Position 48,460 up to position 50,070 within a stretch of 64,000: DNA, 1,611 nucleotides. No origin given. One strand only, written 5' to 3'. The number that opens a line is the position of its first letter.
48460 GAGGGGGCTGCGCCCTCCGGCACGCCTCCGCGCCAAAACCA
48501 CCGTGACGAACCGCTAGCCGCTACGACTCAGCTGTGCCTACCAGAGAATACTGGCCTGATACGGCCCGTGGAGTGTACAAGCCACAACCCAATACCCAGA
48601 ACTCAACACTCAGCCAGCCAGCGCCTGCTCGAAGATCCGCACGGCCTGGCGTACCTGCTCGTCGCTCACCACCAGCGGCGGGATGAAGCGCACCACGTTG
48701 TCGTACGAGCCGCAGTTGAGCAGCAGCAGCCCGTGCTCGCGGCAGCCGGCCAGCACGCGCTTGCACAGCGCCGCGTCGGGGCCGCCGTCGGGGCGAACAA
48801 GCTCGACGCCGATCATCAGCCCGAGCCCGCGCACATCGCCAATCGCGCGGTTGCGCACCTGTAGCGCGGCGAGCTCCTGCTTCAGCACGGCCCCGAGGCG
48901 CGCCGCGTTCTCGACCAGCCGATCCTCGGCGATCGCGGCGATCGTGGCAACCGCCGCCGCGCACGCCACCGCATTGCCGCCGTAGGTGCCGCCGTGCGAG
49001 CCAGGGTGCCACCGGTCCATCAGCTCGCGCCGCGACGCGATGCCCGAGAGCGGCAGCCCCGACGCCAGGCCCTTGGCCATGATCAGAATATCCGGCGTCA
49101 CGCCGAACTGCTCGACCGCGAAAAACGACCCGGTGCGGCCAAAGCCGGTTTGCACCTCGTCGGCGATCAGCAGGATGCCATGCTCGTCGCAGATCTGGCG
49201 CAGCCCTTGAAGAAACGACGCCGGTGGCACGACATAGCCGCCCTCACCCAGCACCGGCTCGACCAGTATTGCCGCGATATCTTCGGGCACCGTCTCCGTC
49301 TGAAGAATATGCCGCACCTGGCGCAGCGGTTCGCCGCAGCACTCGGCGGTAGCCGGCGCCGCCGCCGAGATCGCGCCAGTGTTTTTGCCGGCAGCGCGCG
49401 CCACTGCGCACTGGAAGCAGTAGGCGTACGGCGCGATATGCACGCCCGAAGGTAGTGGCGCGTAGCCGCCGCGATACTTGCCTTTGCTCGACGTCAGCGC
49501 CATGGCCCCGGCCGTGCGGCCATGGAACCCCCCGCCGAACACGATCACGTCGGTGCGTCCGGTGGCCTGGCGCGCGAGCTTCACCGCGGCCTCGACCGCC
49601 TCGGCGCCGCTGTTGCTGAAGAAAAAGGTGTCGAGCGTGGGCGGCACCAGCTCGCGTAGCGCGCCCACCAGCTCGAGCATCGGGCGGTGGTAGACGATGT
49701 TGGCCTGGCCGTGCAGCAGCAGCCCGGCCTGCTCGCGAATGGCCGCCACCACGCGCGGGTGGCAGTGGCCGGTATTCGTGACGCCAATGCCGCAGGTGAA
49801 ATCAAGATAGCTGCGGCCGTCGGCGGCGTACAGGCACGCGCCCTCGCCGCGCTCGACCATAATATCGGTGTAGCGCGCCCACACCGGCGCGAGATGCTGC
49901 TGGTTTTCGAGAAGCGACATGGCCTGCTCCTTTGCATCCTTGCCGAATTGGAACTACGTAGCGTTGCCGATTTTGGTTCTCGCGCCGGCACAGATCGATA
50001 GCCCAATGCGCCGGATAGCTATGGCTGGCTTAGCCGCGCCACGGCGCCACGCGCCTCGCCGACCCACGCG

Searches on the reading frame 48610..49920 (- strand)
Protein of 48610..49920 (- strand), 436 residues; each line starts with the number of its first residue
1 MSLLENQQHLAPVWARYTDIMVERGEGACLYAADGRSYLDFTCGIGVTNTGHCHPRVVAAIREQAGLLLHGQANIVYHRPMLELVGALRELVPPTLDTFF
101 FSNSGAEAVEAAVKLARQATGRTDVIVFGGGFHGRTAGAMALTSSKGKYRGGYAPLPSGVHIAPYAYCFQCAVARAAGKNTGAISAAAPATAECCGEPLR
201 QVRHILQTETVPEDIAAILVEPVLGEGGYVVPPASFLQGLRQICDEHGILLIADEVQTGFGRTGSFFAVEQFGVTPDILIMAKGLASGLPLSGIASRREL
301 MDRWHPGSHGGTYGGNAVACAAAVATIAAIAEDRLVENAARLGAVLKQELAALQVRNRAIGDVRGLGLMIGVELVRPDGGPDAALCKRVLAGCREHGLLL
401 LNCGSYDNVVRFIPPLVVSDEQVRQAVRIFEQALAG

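Call 13: find_encoding_contigs(protein=window:48610-49920:-, flank=10000, max_places=6)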
Protein window:48610-49920:- (436 aa): no gene with exactly this product is on record in the collection.
